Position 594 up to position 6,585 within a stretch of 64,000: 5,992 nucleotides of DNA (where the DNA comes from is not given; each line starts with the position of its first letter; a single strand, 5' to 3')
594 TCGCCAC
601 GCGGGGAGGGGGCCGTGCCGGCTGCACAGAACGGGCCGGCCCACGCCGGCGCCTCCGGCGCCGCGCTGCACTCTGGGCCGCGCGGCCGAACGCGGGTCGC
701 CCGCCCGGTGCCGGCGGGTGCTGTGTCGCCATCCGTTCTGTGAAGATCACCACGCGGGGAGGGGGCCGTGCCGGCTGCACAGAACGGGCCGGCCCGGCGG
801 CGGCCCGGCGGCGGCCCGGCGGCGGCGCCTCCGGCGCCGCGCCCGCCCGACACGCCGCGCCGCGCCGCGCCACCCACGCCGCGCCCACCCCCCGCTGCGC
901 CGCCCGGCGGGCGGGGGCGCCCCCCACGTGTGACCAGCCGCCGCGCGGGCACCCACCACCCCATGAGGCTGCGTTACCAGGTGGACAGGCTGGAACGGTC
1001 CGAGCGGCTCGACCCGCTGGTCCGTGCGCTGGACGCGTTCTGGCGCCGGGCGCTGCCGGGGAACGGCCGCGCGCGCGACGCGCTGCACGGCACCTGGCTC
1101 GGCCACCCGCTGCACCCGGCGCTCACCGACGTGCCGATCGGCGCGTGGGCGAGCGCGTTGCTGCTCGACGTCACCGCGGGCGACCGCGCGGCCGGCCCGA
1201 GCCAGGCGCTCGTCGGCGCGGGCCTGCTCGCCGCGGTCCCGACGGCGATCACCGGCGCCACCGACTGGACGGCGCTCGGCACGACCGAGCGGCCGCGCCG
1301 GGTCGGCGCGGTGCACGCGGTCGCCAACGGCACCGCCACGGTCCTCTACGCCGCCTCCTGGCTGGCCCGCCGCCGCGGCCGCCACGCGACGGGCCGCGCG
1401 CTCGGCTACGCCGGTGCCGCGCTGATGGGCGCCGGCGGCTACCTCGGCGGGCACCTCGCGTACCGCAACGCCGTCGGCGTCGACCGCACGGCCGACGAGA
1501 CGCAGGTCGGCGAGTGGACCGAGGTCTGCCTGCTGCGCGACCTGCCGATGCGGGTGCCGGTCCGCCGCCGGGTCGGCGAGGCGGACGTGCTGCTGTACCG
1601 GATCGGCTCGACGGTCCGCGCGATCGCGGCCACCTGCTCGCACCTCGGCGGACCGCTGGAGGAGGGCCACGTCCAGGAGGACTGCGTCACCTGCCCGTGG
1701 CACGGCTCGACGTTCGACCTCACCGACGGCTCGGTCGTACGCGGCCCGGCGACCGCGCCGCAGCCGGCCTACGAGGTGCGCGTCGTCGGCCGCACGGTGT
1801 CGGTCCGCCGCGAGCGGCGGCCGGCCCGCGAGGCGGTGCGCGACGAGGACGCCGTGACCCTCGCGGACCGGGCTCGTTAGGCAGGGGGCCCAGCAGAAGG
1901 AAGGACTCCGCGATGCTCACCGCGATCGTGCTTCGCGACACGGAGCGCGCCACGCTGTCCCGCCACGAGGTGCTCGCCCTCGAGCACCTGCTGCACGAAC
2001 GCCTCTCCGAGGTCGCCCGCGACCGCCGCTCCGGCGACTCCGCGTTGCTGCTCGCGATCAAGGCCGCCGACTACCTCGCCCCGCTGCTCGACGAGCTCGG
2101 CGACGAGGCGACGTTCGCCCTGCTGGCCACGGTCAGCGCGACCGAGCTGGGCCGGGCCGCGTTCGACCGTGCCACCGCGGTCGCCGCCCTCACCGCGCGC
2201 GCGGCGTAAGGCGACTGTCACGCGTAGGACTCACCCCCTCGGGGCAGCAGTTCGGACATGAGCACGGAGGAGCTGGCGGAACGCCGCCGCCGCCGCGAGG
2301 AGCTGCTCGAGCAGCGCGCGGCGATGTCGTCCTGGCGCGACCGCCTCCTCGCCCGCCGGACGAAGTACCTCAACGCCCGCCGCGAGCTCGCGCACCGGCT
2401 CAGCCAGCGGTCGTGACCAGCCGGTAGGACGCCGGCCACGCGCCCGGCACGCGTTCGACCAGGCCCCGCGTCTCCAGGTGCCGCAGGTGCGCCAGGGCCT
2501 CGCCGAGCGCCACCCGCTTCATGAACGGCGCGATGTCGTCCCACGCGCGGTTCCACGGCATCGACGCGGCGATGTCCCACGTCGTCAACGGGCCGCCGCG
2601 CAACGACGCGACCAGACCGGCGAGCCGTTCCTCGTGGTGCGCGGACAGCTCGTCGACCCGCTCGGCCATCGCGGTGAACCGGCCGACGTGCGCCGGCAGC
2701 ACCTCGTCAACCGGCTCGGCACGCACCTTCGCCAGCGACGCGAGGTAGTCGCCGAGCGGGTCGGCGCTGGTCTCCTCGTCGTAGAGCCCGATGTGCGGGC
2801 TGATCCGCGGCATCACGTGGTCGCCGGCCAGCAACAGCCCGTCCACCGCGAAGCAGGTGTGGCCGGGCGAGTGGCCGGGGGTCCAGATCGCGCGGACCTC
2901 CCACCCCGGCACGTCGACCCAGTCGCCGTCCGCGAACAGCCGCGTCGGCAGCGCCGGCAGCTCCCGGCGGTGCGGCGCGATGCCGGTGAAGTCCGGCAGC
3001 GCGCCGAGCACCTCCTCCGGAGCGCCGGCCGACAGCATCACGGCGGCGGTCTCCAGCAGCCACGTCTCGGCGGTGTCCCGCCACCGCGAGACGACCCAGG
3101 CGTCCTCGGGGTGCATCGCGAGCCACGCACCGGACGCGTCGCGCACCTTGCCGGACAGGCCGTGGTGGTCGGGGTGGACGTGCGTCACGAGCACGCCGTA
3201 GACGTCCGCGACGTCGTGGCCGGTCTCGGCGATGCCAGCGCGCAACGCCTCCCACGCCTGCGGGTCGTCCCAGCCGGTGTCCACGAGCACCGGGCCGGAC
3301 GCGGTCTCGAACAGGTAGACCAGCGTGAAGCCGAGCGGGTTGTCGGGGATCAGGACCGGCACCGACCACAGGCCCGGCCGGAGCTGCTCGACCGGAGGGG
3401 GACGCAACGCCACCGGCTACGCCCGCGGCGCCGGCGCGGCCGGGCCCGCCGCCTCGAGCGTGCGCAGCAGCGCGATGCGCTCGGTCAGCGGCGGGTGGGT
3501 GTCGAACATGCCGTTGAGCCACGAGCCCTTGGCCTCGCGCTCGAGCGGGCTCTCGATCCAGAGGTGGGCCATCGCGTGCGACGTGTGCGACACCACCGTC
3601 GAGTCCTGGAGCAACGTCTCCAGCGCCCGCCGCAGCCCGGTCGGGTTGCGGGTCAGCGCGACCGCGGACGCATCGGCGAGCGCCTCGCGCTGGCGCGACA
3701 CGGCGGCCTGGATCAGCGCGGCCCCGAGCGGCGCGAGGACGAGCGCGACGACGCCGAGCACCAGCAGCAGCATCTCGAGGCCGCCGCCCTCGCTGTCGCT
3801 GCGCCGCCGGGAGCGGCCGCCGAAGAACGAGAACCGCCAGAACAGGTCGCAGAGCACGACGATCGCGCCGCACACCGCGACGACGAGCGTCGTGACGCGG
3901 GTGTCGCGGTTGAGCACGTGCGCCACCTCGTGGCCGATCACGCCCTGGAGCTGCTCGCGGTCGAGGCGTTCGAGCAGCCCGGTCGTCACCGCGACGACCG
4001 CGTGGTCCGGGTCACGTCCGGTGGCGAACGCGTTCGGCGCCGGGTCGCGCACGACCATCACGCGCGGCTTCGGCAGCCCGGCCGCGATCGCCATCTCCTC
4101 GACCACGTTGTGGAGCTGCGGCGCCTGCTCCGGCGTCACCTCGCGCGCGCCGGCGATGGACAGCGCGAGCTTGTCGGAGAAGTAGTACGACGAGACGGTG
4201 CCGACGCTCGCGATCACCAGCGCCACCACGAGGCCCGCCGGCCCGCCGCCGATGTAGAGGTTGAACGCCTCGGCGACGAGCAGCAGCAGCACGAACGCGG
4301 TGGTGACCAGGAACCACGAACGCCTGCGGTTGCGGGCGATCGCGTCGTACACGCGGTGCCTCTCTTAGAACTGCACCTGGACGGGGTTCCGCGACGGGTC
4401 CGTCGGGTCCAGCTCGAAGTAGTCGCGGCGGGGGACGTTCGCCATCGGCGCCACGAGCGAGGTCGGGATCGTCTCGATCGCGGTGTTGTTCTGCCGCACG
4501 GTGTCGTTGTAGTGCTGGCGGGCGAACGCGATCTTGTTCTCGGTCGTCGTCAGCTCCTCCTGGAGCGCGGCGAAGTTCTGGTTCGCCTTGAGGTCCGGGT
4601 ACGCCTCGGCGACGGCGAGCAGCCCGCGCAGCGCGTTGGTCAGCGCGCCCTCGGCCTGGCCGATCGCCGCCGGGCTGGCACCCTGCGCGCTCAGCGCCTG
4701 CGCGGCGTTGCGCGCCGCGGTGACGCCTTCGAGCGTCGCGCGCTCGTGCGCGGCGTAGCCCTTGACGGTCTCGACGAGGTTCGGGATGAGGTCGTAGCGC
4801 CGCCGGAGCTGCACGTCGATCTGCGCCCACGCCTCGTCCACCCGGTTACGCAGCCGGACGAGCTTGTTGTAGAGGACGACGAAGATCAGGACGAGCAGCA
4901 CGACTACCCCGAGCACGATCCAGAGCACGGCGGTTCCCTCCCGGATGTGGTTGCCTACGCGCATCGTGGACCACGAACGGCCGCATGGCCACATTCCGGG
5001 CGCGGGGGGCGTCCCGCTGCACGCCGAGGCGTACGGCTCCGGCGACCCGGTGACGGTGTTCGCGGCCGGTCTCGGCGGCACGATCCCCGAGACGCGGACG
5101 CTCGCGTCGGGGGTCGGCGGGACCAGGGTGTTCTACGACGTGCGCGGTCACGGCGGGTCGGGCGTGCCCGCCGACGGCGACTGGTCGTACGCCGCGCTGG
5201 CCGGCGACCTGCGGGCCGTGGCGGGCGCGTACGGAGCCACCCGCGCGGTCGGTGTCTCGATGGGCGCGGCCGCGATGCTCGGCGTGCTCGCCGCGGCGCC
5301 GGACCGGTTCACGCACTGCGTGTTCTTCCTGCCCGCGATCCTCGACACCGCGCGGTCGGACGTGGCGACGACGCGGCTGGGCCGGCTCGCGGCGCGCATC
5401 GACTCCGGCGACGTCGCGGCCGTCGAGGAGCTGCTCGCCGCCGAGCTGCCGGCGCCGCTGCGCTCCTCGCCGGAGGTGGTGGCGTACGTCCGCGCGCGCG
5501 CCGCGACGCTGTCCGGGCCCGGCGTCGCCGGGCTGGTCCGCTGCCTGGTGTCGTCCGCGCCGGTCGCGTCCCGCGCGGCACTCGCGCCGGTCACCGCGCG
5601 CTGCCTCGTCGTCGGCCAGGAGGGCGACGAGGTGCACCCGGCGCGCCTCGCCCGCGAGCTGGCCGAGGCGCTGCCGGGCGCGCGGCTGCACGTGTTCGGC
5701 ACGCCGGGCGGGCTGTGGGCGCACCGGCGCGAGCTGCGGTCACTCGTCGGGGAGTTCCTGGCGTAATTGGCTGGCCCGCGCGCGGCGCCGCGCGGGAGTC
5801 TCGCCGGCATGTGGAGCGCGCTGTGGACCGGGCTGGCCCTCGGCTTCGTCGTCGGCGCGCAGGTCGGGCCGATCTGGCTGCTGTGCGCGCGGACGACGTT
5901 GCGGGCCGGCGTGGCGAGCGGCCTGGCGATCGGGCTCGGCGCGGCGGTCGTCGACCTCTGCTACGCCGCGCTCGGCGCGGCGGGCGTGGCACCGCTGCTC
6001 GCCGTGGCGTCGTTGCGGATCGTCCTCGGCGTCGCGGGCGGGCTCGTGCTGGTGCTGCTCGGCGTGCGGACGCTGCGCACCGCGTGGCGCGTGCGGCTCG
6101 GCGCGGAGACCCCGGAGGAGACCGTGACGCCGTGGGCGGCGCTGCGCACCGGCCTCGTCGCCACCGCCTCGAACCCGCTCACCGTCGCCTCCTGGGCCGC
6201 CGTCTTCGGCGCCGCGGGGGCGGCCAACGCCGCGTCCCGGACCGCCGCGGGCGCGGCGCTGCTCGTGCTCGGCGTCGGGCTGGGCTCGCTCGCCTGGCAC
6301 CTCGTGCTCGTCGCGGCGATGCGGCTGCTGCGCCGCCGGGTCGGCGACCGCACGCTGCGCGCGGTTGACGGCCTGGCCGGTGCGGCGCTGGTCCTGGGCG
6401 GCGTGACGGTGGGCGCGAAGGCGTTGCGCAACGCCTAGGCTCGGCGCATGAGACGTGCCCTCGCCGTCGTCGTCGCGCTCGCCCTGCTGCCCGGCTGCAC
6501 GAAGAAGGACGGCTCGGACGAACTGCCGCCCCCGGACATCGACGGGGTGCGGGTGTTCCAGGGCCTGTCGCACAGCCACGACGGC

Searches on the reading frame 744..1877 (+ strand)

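Call 52: search_protein_families(library=pfam, proteins=[window:744-1877:+], max_evalue=0.000001)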
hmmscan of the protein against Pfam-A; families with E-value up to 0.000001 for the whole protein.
window:744-1877:+ (378 aa): 3 families
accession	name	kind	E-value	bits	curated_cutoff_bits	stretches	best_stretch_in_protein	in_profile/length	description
PF00355.32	Rieske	-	1.9e-19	69.8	20.3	1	257-343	1-87/88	Rieske [2Fe-2S] domain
PF09990.14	DUF2231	-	1.8e-15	57.7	26.4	1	120-247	1-138/139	Predicted membrane protein (DUF2231)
PF13806.12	Rieske_2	-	3e-10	40.4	27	1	257-355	1-104/104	Rieske-like [2Fe-2S] domain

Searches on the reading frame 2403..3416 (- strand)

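Call 52: search_protein_families(library=pfam, proteins=[window:2403-3416:-], max_evalue=0.000001)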
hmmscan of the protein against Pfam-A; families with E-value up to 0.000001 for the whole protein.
window:2403-3416:- (338 aa): 1 family
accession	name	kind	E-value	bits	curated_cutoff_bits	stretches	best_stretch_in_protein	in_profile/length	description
PF00753.33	Lactamase_B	-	2.5e-14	54.1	22.7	1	28-243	3-196/196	Metallo-beta-lactamase superfamily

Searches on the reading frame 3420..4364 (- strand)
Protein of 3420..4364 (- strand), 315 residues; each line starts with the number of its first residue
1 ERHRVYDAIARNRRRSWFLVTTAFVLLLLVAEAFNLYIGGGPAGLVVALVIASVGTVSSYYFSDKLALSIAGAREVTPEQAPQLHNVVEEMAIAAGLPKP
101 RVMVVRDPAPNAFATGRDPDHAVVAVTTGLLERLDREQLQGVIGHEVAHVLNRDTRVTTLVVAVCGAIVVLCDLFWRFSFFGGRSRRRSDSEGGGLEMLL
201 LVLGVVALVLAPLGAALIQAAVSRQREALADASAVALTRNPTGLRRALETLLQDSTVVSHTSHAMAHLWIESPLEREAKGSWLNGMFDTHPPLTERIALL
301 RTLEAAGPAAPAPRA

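Call 52: search_protein_families(library=pfam, proteins=[window:3420-4364:-], max_evalue=0.000001)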
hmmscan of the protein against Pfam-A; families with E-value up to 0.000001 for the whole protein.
window:3420-4364:- (315 aa): 1 family
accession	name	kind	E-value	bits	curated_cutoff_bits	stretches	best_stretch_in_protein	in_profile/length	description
PF01435.24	Peptidase_M48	-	1.7e-35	123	20.3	1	78-302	1-184/186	Peptidase family M48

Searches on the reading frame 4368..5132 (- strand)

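Call 52: search_protein_families(library=pfam, proteins=[window:4368-5132:-], max_evalue=0.000001)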
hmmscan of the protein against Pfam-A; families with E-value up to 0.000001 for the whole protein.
window:4368-5132:- (255 aa): 1 family
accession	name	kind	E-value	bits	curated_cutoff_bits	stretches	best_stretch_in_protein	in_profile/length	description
PF04011.17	LemA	-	2.1e-57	193.6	26.2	1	101-255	1-149/149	LemA family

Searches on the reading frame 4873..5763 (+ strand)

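Call 52: search_protein_families(library=pfam, proteins=[window:4873-5763:+], max_evalue=0.000001)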
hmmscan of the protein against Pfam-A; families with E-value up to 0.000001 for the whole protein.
window:4873-5763:+ (297 aa): 2 families
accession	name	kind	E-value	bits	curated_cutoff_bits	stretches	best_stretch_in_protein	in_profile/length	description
PF00561.26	Abhydrolase_1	-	3.3e-07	30.7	25.8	1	87-276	32-234/245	alpha/beta hydrolase fold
PF12146.15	Hydrolase_4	-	9.2e-07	28.8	27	0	86-271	35-221/239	Serine aminopeptidase, S33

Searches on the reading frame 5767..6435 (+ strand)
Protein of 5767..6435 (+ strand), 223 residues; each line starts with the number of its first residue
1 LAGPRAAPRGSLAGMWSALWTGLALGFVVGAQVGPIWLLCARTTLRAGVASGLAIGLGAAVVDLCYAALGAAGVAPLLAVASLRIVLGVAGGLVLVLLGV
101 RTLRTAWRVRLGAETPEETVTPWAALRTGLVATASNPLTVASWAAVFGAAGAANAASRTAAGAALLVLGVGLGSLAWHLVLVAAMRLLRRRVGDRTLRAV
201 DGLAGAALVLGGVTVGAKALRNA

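Call 52: search_protein_families(library=pfam, proteins=[window:5767-6435:+], max_evalue=0.000001)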
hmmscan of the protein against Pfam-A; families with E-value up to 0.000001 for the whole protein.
window:5767-6435:+ (223 aa): 1 family
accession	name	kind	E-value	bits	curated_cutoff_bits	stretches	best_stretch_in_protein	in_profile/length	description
PF01810.24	LysE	-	5.8e-24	85.1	25.6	1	31-215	5-189/193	LysE type translocator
